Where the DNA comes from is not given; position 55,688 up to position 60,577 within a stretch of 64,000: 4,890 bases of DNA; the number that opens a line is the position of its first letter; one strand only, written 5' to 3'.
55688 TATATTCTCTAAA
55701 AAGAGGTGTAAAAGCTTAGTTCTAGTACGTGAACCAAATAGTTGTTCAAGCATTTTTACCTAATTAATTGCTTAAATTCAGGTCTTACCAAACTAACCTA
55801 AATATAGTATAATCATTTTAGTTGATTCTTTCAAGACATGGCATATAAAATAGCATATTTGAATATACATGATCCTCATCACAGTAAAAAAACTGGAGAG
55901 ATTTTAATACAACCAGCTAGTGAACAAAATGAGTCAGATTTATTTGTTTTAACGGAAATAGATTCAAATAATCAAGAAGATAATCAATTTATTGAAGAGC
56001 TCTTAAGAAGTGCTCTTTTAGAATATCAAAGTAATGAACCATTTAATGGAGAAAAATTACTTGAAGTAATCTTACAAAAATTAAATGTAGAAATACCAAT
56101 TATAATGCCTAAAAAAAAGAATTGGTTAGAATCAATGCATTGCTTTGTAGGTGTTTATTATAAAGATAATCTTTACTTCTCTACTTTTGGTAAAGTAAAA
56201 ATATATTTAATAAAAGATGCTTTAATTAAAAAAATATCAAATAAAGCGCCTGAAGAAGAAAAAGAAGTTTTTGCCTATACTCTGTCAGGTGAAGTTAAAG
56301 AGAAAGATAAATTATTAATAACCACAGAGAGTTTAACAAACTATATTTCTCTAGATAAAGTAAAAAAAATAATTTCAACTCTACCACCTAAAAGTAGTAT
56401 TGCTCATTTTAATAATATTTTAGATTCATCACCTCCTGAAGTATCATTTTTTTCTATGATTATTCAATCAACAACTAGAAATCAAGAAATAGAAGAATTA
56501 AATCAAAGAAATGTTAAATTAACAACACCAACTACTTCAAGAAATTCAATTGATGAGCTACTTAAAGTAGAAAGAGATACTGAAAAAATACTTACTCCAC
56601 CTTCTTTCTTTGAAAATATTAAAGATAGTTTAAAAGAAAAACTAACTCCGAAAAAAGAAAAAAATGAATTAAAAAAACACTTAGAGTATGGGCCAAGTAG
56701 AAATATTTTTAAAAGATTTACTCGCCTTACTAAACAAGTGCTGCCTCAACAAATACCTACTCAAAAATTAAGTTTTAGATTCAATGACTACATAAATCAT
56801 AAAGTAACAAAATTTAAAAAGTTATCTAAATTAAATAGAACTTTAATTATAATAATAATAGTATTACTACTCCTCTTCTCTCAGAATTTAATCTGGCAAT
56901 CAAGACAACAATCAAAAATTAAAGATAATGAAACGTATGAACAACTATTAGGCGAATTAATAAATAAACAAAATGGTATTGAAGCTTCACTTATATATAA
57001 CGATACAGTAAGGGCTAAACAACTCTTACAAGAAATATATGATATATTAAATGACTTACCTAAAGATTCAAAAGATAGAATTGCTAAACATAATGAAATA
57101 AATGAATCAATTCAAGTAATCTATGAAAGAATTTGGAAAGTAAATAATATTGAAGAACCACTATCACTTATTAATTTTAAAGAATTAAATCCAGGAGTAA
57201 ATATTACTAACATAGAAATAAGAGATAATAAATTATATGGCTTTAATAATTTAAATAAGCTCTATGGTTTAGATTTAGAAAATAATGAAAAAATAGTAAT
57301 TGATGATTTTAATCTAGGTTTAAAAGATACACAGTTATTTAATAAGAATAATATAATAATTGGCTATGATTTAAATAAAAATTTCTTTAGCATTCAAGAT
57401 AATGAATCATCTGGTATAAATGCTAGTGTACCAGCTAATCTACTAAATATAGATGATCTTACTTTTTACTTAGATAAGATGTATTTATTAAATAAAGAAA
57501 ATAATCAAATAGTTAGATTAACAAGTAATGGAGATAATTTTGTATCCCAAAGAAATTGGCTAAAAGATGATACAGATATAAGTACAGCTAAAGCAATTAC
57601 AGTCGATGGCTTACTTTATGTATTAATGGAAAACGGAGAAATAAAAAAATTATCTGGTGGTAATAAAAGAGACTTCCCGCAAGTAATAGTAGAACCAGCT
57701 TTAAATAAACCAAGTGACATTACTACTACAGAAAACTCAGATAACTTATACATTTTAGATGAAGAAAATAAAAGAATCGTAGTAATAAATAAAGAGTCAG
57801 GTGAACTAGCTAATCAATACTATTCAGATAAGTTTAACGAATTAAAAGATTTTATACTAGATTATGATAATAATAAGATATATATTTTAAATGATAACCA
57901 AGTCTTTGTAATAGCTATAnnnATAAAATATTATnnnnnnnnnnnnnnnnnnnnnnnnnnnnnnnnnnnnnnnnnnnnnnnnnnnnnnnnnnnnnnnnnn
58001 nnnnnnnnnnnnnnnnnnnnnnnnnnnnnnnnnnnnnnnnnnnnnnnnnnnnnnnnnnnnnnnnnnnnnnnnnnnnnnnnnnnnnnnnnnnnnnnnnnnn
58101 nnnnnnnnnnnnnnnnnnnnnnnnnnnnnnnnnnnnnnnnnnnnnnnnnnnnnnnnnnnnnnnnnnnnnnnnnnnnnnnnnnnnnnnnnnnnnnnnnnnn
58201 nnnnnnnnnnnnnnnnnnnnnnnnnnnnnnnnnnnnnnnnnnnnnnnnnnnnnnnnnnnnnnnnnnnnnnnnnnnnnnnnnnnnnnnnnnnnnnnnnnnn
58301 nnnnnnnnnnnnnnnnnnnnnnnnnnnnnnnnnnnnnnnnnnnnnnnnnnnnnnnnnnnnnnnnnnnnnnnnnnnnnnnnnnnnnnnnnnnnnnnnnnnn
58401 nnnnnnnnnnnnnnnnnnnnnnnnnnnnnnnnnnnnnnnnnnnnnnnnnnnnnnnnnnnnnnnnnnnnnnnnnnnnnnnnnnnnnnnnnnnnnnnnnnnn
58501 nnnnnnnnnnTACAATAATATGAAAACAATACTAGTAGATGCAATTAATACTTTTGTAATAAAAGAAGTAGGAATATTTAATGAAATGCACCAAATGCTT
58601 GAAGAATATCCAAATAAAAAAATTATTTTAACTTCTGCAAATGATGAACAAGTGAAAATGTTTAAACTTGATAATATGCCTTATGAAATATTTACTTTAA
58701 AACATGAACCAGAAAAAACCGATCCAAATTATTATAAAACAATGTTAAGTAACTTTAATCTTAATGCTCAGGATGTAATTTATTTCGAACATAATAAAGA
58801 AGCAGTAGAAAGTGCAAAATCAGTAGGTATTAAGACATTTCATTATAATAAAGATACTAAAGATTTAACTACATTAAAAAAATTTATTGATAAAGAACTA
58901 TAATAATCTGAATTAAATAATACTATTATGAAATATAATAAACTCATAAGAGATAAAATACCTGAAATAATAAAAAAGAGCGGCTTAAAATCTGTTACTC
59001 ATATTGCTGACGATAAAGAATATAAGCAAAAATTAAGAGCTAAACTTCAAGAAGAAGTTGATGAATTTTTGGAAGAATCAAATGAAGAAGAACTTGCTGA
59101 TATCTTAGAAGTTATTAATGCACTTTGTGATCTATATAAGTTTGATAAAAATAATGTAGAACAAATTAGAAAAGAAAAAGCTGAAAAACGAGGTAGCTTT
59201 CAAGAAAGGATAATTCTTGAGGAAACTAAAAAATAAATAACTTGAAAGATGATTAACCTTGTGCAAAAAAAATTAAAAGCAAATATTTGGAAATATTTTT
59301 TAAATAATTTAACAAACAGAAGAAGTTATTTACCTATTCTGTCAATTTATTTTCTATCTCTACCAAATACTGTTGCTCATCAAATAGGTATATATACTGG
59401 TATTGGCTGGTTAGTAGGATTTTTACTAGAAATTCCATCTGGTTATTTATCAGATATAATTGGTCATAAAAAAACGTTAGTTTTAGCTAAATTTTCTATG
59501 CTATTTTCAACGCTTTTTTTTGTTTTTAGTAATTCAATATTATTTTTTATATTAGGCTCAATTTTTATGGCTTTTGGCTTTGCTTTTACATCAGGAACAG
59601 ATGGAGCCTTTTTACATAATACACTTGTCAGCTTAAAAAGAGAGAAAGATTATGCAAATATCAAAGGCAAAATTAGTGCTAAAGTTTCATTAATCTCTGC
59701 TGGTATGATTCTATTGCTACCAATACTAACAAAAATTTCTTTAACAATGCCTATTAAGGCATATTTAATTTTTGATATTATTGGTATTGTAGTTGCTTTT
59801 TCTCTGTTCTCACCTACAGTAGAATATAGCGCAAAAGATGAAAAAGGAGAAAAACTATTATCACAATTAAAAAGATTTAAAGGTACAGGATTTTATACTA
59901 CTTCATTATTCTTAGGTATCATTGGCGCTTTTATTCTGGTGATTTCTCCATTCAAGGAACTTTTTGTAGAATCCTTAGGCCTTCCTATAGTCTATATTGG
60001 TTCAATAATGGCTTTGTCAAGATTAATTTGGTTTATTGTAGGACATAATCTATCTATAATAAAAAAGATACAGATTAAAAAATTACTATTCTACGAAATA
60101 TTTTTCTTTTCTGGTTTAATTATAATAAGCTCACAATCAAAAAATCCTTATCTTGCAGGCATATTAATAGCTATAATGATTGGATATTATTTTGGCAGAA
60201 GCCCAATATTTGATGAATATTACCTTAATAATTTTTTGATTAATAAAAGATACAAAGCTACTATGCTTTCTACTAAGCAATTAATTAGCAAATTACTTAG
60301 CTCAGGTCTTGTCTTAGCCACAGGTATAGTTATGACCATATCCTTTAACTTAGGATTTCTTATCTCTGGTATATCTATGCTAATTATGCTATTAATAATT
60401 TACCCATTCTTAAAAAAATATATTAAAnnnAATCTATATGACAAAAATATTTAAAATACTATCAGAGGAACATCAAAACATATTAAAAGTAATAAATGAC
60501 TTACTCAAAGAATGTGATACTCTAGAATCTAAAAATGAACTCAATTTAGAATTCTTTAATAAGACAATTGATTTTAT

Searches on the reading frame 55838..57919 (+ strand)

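Call 23: search_protein_families(library=pfam, proteins=[window:55838-57919:+])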
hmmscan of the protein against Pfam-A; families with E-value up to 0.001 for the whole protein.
window:55838-57919:+ (694 aa): 1 family
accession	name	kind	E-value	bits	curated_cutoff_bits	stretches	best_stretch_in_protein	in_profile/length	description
PF01436.27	NHL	-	0.00043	20.6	20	0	622-649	1-27/28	NHL repeat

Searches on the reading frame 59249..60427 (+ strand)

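Call 23: search_protein_families(library=pfam, proteins=[window:59249-60427:+])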
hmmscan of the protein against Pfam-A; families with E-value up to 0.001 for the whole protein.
window:59249-60427:+ (393 aa): 1 family
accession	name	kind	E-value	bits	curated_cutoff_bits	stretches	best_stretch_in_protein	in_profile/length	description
PF07690.21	MFS_1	-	1.4e-09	37.8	33.4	1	22-315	10-310/347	Major Facilitator Superfamily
